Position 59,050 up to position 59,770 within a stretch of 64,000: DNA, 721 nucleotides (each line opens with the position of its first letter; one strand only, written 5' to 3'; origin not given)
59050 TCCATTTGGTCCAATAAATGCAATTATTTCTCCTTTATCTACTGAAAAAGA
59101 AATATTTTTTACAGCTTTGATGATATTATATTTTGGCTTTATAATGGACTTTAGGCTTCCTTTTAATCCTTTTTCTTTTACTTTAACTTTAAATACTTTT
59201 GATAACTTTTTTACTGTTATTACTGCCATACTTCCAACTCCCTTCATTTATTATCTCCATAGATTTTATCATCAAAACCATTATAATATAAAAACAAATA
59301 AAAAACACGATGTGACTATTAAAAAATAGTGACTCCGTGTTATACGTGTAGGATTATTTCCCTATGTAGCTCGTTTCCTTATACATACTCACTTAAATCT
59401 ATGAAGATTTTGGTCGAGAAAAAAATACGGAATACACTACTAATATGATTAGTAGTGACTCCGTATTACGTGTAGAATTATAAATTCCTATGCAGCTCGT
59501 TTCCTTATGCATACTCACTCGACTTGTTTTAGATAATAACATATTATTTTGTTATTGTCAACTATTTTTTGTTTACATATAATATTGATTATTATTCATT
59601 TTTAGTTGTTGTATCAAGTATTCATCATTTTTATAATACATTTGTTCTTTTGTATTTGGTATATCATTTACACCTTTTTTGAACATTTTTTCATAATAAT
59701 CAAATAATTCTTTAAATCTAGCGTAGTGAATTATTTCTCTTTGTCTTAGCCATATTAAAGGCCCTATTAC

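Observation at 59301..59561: Two tandem riboswitch-like elements, each with its own terminator, in the leader of an ABC-2 exporter operon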

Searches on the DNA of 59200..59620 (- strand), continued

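Call 67: search_rna_families(sources=[L041, L048, L070, L077, L010, L093, L101, L125], threshold=evalue, max_evalue=5)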
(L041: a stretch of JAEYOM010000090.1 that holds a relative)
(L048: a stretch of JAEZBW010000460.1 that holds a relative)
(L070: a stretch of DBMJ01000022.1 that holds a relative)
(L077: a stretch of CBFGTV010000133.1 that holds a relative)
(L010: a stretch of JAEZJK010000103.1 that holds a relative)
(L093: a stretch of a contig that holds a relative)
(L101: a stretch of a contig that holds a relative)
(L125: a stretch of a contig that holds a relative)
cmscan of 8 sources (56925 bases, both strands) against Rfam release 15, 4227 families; matches with E-value up to 5: 6.
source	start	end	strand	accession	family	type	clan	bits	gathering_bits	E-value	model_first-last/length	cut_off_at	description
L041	952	1045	+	RF02683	NiCo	Cis-reg; riboswitch;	CL00122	68.6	37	8.7e-14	1-96/96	no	NiCo (Nickel/Cobalt) riboswitch aptamer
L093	3846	3887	+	RF00904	mir-392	Gene; miRNA;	-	32.2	62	0.02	1-75/75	no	mir-392 microRNA precursor family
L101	2211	2333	-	RF01770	rimP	Cis-reg; leader;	-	30.3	47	0.59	1-102/102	no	Gammaprotebacteria rimP leader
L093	3839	3898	+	RF04112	MIR5512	Gene; miRNA;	-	25.4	139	1.9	1-132/132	no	MIR5512 microRNA precursor family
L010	2554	2651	-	RF03940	MIR9563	Gene; miRNA;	-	25.1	90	1.9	1-127/127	no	MIR9563 microRNA precursor family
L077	464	524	+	RF02473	GlsR4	Gene; snRNA; snoRNA; CD-box;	-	23.2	70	3.1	1-61/61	no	Small nucleolar RNA GlsR4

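Call 68: search_rna_families(sources=[L064, L071, L111, L121, L077, L125, L012, L025, L057, L094, L098, L100, L106, L017, L027, L051], threshold=gathering)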
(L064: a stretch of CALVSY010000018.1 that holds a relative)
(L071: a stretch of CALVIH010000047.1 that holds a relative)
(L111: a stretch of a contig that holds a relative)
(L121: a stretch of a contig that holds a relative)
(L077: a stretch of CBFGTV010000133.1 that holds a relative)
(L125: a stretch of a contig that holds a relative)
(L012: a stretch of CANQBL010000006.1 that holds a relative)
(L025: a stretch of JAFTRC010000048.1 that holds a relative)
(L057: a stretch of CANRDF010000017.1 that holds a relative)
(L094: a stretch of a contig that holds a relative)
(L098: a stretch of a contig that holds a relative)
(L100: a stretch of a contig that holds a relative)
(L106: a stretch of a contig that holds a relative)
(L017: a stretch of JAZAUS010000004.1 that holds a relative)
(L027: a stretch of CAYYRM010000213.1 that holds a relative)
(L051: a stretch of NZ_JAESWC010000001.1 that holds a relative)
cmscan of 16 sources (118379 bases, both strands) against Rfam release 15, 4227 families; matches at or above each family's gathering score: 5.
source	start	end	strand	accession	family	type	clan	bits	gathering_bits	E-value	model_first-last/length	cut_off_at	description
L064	563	770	+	RF00230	T-box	Cis-reg; leader;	-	116.2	93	9.2e-25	1-219/219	no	T-box leader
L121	2733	2940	+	RF00230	T-box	Cis-reg; leader;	-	115.1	93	1.8e-24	1-219/219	no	T-box leader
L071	1132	1343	+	RF00230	T-box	Cis-reg; leader;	-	105.5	93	5.5e-22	1-219/219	no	T-box leader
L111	349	556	+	RF00230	T-box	Cis-reg; leader;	-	104.5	93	9.9e-22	1-219/219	no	T-box leader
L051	4091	4174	+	RF01051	c-di-GMP-I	Cis-reg; riboswitch;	CL00126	73.1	35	3.6e-12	1-87/87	no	c-di-GMP-I riboswitch aptamer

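Call 94: search_rna_families(sources=[L248, L249, L250, L251, L252, L253, L254], threshold=evalue, max_evalue=0.01)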
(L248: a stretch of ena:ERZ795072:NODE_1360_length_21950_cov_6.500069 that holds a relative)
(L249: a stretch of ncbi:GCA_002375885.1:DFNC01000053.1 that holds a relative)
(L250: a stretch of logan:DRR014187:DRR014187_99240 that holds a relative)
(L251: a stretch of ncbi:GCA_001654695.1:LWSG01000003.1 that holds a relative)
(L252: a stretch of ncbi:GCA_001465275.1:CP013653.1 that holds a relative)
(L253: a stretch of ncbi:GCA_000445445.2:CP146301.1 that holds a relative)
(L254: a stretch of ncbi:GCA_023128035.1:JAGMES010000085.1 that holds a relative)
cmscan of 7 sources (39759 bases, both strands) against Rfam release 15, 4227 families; matches with E-value up to 0.01: 2.
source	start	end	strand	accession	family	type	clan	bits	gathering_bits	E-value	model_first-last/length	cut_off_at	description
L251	5174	5430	+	RF00230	T-box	Cis-reg; leader;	-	139.3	93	3.6e-31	1-219/219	no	T-box leader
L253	715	896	-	RF00174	Cobalamin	Cis-reg; riboswitch;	CL00101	109.9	31.5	7.7e-27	1-189/189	no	Cobalamin riboswitch aptamer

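Call 95: search_with_rna_model(model_id=R1, sources=[L248, L249, L250, L251, L252, L253, L254], max_evalue=10, filters=off)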
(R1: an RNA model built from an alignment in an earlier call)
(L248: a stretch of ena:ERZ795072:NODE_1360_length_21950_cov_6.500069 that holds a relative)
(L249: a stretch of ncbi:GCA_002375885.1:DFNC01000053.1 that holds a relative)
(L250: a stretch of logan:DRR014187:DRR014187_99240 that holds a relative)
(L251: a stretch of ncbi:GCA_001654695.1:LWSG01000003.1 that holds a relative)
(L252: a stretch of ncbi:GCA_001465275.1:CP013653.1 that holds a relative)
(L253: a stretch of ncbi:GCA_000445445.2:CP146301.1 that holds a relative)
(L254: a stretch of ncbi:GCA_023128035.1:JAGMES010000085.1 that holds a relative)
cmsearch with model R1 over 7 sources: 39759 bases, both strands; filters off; matches with E-value up to 10: 4.
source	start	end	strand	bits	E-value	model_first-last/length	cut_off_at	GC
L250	3331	3356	-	8.6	2.7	1-72/72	no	0.5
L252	1621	1697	-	7.4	6.2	1-72/72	no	0.71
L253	2650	2689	+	7.1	7.3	1-72/72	no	0.52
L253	5556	5573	-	6.8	9.1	1-72/72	no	0.33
